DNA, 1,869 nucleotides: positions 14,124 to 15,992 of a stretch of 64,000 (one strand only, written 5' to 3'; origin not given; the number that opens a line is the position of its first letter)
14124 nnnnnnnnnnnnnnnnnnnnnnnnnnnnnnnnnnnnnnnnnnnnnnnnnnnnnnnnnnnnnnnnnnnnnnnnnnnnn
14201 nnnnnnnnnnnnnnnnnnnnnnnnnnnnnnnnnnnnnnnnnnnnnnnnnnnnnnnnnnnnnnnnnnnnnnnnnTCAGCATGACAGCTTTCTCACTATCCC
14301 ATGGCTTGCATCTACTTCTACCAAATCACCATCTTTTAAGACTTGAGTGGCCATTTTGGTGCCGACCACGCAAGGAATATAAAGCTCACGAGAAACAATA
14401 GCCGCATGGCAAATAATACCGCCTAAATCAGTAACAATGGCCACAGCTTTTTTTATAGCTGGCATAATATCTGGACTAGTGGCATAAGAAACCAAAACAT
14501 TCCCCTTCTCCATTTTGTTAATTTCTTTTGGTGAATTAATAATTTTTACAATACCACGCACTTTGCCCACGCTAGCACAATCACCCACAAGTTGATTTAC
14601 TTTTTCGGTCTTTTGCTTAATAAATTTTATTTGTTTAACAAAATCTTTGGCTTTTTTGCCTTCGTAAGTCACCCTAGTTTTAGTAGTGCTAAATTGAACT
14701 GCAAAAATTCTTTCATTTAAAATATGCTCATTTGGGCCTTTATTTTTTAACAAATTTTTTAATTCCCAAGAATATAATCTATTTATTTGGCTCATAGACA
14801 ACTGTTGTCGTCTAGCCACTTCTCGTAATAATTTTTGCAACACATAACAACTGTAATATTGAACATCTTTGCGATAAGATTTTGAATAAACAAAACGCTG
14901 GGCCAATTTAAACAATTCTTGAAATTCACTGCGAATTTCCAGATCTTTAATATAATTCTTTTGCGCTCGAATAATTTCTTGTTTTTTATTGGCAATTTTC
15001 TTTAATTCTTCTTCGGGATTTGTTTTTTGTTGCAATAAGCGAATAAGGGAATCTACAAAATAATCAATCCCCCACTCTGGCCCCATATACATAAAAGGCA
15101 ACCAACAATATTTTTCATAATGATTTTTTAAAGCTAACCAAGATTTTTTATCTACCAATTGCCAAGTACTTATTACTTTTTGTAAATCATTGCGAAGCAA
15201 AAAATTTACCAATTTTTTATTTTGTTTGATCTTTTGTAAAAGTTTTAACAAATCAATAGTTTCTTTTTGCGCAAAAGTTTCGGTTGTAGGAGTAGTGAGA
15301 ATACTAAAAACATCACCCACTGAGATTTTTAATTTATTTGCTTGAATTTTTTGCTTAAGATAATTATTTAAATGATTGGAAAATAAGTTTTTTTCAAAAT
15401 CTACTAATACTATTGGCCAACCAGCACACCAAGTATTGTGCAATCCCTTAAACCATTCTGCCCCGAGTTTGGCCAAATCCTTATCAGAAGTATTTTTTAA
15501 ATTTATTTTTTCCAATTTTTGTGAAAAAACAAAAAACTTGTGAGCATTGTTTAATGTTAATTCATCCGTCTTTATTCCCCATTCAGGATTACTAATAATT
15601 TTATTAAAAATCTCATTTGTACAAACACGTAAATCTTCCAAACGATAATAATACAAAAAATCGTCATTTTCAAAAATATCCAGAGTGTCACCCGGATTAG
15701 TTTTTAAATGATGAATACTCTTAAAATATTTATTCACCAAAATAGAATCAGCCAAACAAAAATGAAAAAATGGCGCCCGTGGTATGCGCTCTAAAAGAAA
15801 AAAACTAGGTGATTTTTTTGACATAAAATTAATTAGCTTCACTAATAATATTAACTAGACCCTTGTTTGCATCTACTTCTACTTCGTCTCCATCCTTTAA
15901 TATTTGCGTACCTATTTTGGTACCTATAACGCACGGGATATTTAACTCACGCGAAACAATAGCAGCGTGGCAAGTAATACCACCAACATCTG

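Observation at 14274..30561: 16-kb tandem array of 11 hyper-diverged paralogs sharing a PEP-utiliser phosphohistidine domain but lacking any ATP-grasp domain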

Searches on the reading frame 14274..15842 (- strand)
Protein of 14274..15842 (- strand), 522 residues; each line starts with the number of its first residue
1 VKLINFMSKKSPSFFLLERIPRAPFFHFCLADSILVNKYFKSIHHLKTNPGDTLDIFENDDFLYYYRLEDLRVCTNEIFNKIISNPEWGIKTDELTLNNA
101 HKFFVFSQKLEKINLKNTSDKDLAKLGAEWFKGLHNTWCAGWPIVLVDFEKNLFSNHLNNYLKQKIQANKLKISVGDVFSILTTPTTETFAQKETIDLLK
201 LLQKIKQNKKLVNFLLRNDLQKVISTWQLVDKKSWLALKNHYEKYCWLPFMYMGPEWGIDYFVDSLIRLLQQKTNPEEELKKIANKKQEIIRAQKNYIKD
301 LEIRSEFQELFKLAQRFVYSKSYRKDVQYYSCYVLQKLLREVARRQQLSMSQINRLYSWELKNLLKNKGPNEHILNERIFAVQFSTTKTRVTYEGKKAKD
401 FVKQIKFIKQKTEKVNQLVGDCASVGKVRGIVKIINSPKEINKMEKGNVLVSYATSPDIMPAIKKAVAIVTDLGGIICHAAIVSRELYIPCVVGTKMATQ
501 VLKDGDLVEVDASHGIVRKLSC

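Call 6: search_protein_families(library=pfam, proteins=[window:14274-15842:-], max_evalue=1)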
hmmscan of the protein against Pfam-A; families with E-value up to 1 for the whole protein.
window:14274-15842:- (522 aa): 2 families
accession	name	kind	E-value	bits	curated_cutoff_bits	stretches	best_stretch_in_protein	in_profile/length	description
PF00391.29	PEP-utilizers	-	3.8e-23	81.3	23.1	1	445-515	2-72/72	PEP-utilising enzyme, mobile domain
PF00806.25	PUF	-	0.22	11.8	26.3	1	329-342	9-22/35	Pumilio-family RNA binding repeat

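Call 7: search_protein_families(library=ncbifam, proteins=[window:14274-15842:-], max_evalue=1)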
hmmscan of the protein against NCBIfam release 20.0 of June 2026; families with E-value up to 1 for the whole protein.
window:14274-15842:- (522 aa): 26 families (the best 25 are shown)
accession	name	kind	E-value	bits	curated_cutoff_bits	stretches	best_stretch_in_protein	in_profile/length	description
NF005057.0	PRK06464.1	equivalog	1.1e-34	119.7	598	1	377-518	325-461/798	phosphoenolpyruvate synthase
TIGR01418.1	PEP_synth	equivalog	1.4e-31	109.6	739.75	1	378-518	320-457/784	pyruvate, water dikinase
NF006153.0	PRK08296.1-5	subfamily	8.2e-31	107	578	2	405-520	491-606/608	hypothetical protein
NF006152.0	PRK08296.1-4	equivalog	1.7e-22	79.6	723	1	413-517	501-605/609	hypothetical protein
NF004878.0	PRK06241.1-3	subfamily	1.2e-21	76.5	945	1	354-518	725-887/891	phosphoenolpyruvate synthase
NF006151.0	PRK08296.1-3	equivalog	5.2e-20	71.5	693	1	412-518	495-601/604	hypothetical protein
NF006150.0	PRK08296.1-2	subfamily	5.2e-20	71.2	650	1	414-519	499-604/633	hypothetical protein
NF004520.0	PRK05865.1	equivalog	1.6e-19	69.4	1509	1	419-518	737-835/854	sugar epimerase family protein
NF052632.1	undecylprod_RedH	equivalog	4.3e-19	68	1350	1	412-518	769-876/880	undecylprodigiosin ligase RedH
NF004978.0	PRK06354.1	subfamily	2.1e-18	66.1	462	1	411-518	474-583/590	pyruvate kinase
NF052631.1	prodigiosin_PigC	equivalog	3.2e-18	65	1300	1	404-518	765-880/883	prodigiosin ligase PigC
NF006149.0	PRK08296.1-1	equivalog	4.1e-17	61.8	730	1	414-520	461-567/568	hypothetical protein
NF004877.0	PRK06241.1-2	subfamily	5e-17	61.5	866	1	277-520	624-868/869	phosphoenolpyruvate synthase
NF004880.0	PRK06241.2-1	equivalog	7.8e-17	60.5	972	1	414-518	732-835/837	phosphoenolpyruvate synthase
NF041857.1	RIF_Ptrans_rph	equivalog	8.6e-17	60.7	999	1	278-518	621-862/864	rifamycin-inactivating phosphotransferase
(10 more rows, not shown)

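Call 12: search_solved_structures(query=A1, max_evalue=1, show_alignments=2)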
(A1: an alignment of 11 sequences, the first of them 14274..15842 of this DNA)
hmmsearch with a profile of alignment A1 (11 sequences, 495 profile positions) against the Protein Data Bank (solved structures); distinct sequences matched with E-value up to 1: 35.
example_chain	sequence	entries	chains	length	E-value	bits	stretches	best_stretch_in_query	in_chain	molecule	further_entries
8a8e_A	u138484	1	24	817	7.1e-46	160.5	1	363-492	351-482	Phosphoenolpyruvate synthase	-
9dae_A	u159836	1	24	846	4.2e-39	138.2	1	377-490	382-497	Phosphoenolpyruvate synthase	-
2ols_A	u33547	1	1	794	4.4e-33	118.3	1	400-488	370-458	Phosphoenolpyruvate synthase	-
5fbs_A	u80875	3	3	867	1.9e-29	106.3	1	249-493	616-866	Phosphoenolpyruvate synthase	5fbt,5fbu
5hv2_A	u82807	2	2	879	2e-29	106.3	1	249-493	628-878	Phosphoenolpyruvate synthase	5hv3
5hv1_A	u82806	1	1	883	2e-29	106.3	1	249-493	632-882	Phosphoenolpyruvate synthase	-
2e28_A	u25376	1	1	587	1.7e-25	93.3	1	402-490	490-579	Pyruvate kinase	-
2hro_A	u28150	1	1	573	2.3e-10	43.3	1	442-490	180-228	Phosphoenolpyruvate-protein phosphotransferase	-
5woy_A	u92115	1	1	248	5.8e-10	42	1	430-491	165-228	Phosphoenolpyruvate-protein phosphotransferase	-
2wqd_A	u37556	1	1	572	8.3e-10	41.5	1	442-491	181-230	PHOSPHOENOLPYRUVATE-PROTEIN PHOSPHOTRANSFERASE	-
1vbg_A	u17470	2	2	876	8.4e-10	41.5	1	392-467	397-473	pyruvate,orthophosphate dikinase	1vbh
2fm4_A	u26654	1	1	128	9.3e-10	41.4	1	395-468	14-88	Pyruvate, phosphate dikinase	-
5jvn_A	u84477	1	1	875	1.3e-09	40.9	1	390-468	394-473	Pyruvate, phosphate dikinase, chloroplastic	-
2x0s_A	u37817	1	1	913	2e-09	40.3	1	393-490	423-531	PYRUVATE PHOSPHATE DIKINASE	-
5jvj_A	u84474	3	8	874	2e-09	40.3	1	391-468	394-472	Pyruvate, phosphate dikinase, chloroplastic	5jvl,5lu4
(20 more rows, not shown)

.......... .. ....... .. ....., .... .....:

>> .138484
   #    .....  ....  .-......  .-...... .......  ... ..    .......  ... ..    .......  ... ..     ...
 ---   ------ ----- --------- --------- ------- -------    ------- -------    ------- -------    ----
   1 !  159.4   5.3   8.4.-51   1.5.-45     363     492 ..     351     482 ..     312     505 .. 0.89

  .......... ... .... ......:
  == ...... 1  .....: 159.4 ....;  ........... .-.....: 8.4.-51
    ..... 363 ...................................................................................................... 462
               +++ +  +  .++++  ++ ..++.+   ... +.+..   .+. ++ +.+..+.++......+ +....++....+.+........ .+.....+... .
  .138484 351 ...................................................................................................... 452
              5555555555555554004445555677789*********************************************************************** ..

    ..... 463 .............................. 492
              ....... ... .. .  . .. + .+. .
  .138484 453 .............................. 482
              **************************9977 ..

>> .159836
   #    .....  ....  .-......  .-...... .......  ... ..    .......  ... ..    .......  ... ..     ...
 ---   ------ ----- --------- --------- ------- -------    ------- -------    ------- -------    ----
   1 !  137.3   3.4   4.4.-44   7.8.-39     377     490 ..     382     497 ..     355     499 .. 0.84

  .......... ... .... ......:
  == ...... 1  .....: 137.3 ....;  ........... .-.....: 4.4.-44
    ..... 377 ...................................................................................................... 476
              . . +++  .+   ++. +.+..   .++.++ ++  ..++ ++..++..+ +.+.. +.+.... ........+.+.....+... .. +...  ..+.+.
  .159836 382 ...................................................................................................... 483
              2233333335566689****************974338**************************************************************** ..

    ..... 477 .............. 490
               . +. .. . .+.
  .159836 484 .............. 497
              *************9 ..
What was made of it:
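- On PEP synthase / pyruvate phosphate dikinase: Best PDB hits are PEP synthases (call 12).
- Closest known: PEP synthase. Same: The swivel His domain is most similar to that of PEP synthase (E 7e-46; GGxT(C/S)HAAIV(A/S)RE motif; call 12).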

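Call 14: search_protein_families(library=padloc, proteins=[window:14274-15842:-], max_evalue=0.01)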
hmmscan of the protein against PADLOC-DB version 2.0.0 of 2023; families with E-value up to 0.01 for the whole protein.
window:14274-15842:- (522 aa): 0 families

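Call 43: find_related_loci(query=A1, collection=genome_contigs, flank=10000)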
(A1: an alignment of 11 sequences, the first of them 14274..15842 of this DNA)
Query A1 (522 aa) in genome_contigs; peptide patterns used: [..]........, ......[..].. (x = any residue, [..] = any of these).
600 stretches matched a pattern (row limit reached: there are more); 570 encode a relative of the query (tblastn E <= 1e-3); the best 80 are kept; 79 distinct loci.
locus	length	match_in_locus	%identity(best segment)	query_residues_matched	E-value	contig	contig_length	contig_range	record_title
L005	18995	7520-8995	54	13-518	0e+0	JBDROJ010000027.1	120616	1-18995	MAG: bacterium isolate MEGAHIT-group-1.947 k141_5803270, whole genome shotgun sequence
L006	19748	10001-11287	36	78-521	3e-85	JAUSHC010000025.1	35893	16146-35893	MAG: bacterium isolate E14_metabat.bin.167 E14_k141_976233, whole genome shotgun sequence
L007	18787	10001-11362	35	67-521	5e-91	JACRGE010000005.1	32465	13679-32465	MAG: Candidatus Micrarchaeota archaeon isolate NC_groundwater_1743_Pr3_B-0.1um_46_10 SR-2_scaffold_141_253025, whole gen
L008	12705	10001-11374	32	65-520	5e-77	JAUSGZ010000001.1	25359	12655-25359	MAG: bacterium isolate E14_metabat.bin.16 E14_k141_927553, whole genome shotgun sequence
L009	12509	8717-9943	36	120-521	1e-66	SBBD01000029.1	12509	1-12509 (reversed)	MAG: archaeon isolate Bin_28_2_1 Hy_contig36477, whole genome shotgun sequence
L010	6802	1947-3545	31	4-520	3e-64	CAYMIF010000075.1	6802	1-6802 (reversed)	MAG TPA_asm: uncultured Methanosarcinales archaeon isolate SRP141376_co4_74 genome assembly, contig: NODE_17979_length_6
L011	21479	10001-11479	32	6-520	4e-64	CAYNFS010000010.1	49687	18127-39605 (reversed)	MAG TPA_asm: uncultured Candidatus Saccharibacteria bacterium isolate binchicken_co38_1306 genome assembly, contig: NODE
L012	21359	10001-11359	31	57-517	1e-63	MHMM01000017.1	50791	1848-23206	MAG: Candidatus Nealsonbacteria bacterium RIFOXYB1_FULL_40_15 rifoxyb1_full_scaffold_831, whole genome shotgun sequence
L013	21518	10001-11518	32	27-520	8e-63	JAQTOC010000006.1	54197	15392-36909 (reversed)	MAG: Candidatus Nanoarchaeia archaeon isolate STA_79 NODE_1154_length_54197_cov_3.544720_Sandtown_A, whole genome shotgu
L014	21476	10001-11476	30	14-515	1e-62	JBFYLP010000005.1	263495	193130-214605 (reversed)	MAG: Candidatus Micrarchaeota archaeon isolate PPR_0039 k121_6145524, whole genome shotgun sequence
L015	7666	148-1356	35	112-518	7e-59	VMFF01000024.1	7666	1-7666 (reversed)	MAG: Candidatus Doudnabacteria bacterium Gr01-1014_77 G01um101477_scaffold_3601, whole genome shotgun sequence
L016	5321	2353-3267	39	204-512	1e-58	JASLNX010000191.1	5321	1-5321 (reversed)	MAG: archaeon isolate Arabian11_MAG_21 c_000001957887, whole genome shotgun sequence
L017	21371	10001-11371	31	47-520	5e-57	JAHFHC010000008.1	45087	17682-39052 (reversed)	MAG: Candidatus Micrarchaeota archaeon isolate nzgw33 NODE_507_length_45088_cov_3.943737, whole genome shotgun sequence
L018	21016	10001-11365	33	46-520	3e-62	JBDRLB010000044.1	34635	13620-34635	MAG: Candidatus Micrarchaeota archaeon isolate MEGAHIT-group-1.75 k141_3941565, whole genome shotgun sequence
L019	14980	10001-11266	34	76-518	3e-55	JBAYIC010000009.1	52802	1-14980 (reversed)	MAG: Patescibacteria group bacterium isolate SO_2016_GW1_19 scaffold01244_OW334_2016, whole genome shotgun sequence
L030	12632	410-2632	34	111-520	1e-61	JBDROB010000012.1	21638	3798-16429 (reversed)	MAG: Candidatus Woesearchaeota archaeon isolate MEGAHIT-group-1.927 k141_12466915, whole genome shotgun sequence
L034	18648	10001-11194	34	115-517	1e-58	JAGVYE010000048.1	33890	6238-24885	Candidatus Woesearchaeota archaeon isolate RIFCSPHIGHO2_02_FULL_38_13 rifcsphigho2_02_scaffold_1727, whole genome shotgu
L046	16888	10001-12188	28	110-518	7e-37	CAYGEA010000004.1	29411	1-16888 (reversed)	MAG TPA_asm: uncultured Bdellovibrionales bacterium isolate ERP113451_co1_285 genome assembly, contig: NODE_1777_length_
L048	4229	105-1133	29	149-521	8e-37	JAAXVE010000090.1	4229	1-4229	MAG: Candidatus Falkowbacteria bacterium isolate W4_Combined_metabat2_115 W4_Combined_metabat2_115_NODE_16102, whole gen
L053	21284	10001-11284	29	65-518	2e-37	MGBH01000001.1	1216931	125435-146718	MAG: Candidatus Roizmanbacteria bacterium RIFOXYA2_FULL_38_14 RIFOXYA2_FULL_OP11_Roizmanbacteria_38_14, whole genome sho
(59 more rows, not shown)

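Call 55: list_cluster_members(proteins=[P0001, P0177, window:14274-15824:-, window:30638-32356:-])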
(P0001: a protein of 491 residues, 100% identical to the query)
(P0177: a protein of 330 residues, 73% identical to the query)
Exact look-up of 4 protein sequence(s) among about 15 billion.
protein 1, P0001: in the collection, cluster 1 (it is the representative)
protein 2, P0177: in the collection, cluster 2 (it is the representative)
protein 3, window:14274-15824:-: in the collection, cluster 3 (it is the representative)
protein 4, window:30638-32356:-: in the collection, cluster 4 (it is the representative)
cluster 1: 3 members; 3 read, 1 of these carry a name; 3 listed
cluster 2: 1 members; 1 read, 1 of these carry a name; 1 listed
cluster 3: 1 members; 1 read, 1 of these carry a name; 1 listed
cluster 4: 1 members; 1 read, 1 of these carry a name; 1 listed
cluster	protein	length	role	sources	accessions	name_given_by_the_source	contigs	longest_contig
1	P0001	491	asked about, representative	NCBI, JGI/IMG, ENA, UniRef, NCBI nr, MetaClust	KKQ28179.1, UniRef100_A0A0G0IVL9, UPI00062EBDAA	MAG: Phosphoenolpyruvate synthase/pyruvate phosphate dikinase [Candidatus ... | Phosphoenolpyruvate synthase/pyruvate phosphate dikinase n=1 Tax=Candidatus ... | status=active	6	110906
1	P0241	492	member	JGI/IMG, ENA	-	-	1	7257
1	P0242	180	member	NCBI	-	-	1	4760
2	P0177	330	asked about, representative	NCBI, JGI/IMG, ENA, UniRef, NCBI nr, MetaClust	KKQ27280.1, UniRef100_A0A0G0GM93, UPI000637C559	MAG: Phosphoenolpyruvate synthase [Candidatus Magasanikbacteria bacterium ... | Phosphoenolpyruvate synthase n=1 Tax=Candidatus Magasanikbacteria bacterium ... | status=active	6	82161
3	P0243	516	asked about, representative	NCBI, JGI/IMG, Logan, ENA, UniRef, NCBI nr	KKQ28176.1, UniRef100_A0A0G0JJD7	MAG: Phosphoenolpyruvate synthase/pyruvate phosphate dikinase [Candidatus ... | Phosphoenolpyruvate synthase/pyruvate phosphate dikinase n=1 Tax=Candidatus ...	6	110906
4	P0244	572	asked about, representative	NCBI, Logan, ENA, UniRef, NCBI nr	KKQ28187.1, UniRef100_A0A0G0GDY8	MAG: hypothetical protein US42_C0001G0038 [Candidatus Magasanikbacteria bacterium ... | Type IV secretion system coupling protein TraD DNA-binding domain-containing protein n=1 ...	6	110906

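Call 61: find_related_loci(query=A1, collection=viral_contigs, flank=8000)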
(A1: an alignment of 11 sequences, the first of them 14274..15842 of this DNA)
Query A1 (522 aa) in viral_contigs; peptide patterns used: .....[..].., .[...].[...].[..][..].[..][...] (x = any residue, [..] = any of these).
231 stretches matched a pattern; 135 encode a relative of the query (tblastn E <= 1e-3); the best 80 are kept; 80 distinct loci.
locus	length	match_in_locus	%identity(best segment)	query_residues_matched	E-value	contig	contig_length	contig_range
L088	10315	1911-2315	47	374-517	1e-31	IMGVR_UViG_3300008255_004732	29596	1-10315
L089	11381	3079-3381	47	413-513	3e-22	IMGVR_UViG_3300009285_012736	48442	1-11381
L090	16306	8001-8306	48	416-517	6e-21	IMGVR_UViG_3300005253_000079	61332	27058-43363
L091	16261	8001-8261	46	429-515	4e-20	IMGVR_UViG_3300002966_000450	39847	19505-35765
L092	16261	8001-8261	46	429-515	4e-20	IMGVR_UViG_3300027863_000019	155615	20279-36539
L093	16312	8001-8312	44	419-520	2e-19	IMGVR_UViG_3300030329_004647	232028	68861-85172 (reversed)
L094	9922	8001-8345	47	408-517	2e-18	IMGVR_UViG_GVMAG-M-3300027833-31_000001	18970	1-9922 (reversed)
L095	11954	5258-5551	46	419-517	6e-18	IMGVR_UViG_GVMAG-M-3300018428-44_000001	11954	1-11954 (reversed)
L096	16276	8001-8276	44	419-515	2e-17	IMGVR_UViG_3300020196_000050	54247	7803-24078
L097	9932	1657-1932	44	419-515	2e-17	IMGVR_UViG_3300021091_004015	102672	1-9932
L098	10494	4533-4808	44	419-515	5e-17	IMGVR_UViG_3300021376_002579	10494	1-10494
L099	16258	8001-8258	47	430-515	4e-17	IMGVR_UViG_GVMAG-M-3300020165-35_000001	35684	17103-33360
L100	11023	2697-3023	42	419-520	6e-17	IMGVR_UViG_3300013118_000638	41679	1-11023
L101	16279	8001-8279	45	419-517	6e-17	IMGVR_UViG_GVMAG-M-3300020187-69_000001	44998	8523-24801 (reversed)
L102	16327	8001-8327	42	419-520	6e-17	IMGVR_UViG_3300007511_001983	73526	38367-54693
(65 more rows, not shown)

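Call 64: search_protein_families(library=pfam, proteins=[L053:18995-19591:-, L034:13455-14447:+, L046:12193-13149:+, L030:7021-8118:+, L048:2702-3304:+, L019:9351-9764:+], max_evalue=0.01)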
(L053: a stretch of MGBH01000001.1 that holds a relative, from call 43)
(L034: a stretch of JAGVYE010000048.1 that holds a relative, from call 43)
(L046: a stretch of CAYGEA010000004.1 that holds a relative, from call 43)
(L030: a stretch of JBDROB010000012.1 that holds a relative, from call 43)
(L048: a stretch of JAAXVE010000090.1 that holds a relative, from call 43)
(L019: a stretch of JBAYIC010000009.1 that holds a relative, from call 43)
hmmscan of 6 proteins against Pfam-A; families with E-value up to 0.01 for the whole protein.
L053:18995-19591:- (198 aa): 3 families
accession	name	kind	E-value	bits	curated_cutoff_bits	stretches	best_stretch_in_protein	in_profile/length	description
PF13419.12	HAD_2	-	1e-12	49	23.8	1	17-181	19-177/178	Haloacid dehalogenase-like hydrolase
PF00702.32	Hydrolase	-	1.7e-12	48.6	26.4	1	2-165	1-180/191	haloacid dehalogenase-like hydrolase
PF13242.12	Hydrolase_like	-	0.00018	21.8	22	1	138-185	3-51/75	HAD-hyrolase-like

L034:13455-14447:+ (330 aa): 1 family
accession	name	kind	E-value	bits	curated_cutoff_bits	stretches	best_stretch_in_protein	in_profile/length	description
PF01515.24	PTA_PTB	-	2.9e-86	290.2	24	1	6-320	3-316/319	Phosphate acetyl/butaryl transferase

L046:12193-13149:+ (318 aa): 1 family
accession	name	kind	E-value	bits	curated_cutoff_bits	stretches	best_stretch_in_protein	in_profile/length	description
PF00300.27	His_Phos_1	-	0.00048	20.3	21.7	1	38-119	2-80/194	Histidine phosphatase superfamily (branch 1)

L030:7021-8118:+ (365 aa): 3 families
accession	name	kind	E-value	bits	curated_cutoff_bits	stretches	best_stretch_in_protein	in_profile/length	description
PF00132.30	Hexapep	-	7.5e-12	44.9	27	1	311-341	2-32/36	Bacterial transferase hexapeptide (six repeats)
PF14602.12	Hexapep_2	-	0.00028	21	27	0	260-292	2-28/34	Hexapeptide repeat of succinyl-transferase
PF25084.1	LbH_EIF2B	-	0.0012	19.3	54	0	312-338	11-48/105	EIF2B subunit epsilon LbH domain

L048:2702-3304:+ (200 aa): 1 family
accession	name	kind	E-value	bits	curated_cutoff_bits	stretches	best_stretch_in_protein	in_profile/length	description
PF01966.28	HD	-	4.5e-08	33.8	22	1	30-120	3-85/116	HD domain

L019:9351-9764:+ (137 aa): 1 family
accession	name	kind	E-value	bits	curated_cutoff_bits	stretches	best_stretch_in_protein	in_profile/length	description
PF01467.32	CTP_transf_like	-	3.8e-12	47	21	1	4-136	1-132/133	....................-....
